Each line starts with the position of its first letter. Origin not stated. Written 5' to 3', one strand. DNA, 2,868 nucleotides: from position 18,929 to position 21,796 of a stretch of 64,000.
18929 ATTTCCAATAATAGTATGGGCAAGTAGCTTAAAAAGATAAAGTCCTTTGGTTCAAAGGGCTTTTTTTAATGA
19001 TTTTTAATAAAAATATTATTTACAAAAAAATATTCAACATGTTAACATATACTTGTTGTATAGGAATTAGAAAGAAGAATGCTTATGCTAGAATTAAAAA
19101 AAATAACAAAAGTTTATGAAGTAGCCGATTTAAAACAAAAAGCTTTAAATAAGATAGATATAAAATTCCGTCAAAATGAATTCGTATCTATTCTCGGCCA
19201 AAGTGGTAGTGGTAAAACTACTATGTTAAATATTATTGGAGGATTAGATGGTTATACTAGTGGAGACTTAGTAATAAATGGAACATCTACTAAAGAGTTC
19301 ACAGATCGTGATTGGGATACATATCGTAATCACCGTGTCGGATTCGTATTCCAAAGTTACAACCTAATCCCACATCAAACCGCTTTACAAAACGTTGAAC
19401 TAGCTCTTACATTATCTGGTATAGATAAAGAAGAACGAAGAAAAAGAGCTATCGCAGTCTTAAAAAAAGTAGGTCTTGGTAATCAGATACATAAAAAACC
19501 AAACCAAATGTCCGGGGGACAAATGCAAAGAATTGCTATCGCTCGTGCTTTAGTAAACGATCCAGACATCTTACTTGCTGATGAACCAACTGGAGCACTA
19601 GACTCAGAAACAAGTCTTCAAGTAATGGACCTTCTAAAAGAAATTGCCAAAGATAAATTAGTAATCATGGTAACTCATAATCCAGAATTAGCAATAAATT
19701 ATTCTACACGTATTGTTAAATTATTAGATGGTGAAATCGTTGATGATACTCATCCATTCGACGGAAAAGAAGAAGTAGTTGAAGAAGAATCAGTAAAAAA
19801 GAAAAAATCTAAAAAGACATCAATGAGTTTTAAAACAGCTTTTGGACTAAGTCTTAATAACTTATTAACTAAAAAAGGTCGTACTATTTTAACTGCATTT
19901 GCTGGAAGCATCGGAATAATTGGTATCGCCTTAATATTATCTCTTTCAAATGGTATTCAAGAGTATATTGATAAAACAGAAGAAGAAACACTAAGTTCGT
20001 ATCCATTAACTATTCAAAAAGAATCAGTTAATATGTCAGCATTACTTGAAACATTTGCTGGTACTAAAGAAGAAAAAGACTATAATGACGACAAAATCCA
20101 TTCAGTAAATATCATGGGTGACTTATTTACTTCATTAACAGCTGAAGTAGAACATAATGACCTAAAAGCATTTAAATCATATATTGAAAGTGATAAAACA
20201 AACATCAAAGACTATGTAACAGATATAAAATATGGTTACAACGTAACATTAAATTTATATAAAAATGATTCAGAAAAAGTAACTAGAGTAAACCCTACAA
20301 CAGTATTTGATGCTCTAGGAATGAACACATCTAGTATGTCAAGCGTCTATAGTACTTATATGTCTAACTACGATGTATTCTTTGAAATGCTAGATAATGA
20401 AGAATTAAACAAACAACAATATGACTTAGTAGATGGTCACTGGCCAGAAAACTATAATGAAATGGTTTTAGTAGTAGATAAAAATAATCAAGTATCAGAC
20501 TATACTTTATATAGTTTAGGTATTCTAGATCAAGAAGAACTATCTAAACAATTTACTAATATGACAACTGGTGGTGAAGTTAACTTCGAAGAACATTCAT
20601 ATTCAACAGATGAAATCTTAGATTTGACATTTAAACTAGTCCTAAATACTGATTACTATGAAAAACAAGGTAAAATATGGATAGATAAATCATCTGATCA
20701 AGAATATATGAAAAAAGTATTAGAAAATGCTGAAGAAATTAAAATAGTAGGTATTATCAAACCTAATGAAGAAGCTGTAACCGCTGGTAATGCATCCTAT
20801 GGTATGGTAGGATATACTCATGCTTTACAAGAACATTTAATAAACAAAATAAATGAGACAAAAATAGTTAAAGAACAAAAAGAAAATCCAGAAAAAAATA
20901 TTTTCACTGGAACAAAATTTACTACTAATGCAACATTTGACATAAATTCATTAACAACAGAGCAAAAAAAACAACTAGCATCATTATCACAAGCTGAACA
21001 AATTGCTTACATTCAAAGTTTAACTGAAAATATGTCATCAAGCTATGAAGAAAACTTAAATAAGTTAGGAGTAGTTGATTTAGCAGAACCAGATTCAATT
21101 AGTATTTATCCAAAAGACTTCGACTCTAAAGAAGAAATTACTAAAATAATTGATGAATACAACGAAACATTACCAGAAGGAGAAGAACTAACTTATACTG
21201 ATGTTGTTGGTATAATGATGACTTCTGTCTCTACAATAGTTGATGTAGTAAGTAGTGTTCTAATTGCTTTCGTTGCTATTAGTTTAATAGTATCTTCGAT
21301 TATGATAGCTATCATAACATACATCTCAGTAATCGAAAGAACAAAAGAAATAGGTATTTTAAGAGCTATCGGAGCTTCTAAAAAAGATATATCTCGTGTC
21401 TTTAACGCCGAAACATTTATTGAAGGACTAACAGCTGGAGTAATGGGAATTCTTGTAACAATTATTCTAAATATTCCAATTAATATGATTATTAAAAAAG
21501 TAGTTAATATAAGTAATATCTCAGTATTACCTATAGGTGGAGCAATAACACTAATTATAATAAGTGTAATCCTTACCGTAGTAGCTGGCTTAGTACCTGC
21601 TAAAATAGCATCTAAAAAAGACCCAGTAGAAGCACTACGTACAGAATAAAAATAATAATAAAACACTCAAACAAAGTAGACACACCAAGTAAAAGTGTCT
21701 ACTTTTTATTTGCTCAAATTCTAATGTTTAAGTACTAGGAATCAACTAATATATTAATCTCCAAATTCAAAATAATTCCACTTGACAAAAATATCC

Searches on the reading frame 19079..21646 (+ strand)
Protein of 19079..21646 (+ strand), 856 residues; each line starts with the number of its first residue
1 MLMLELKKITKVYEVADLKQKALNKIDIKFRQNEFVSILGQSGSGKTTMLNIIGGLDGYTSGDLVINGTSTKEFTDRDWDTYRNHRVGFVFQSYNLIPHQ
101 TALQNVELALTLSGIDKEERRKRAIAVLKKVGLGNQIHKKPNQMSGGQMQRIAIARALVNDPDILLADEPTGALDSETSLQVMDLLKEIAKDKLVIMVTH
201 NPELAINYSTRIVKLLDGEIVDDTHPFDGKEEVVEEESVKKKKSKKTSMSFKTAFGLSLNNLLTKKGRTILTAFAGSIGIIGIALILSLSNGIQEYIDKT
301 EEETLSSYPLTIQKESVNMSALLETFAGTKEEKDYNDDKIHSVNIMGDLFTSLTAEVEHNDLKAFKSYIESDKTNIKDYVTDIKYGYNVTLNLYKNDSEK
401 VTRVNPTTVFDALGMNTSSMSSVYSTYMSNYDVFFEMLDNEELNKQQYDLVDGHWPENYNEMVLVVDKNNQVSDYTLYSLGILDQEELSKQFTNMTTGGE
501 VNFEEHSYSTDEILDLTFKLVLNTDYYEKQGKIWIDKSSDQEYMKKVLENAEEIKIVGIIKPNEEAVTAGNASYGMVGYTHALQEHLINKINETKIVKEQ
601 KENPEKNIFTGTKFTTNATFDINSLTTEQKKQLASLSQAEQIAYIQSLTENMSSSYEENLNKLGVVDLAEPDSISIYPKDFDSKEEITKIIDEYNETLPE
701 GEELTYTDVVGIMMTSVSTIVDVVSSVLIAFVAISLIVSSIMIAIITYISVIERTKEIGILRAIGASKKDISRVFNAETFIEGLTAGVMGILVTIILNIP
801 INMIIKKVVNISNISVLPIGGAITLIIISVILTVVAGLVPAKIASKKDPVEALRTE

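Call 39: search_protein_families(library=pfam, proteins=[window:19079-21646:+], max_evalue=0.001)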
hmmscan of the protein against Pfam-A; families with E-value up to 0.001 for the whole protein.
window:19079-21646:+ (856 aa): 3 families
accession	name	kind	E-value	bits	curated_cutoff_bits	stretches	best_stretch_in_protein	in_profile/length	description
PF00005.33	ABC_tran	-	1.9e-32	113.2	25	1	23-171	1-136/137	ABC transporter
PF02687.27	FtsX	-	1.5e-16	61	25.5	1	730-849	2-120/120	FtsX-like permease C-terminal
PF02463.25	SMC_N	-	0.00029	20.8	40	0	111-208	128-205/220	RecF/RecN/SMC N terminal domain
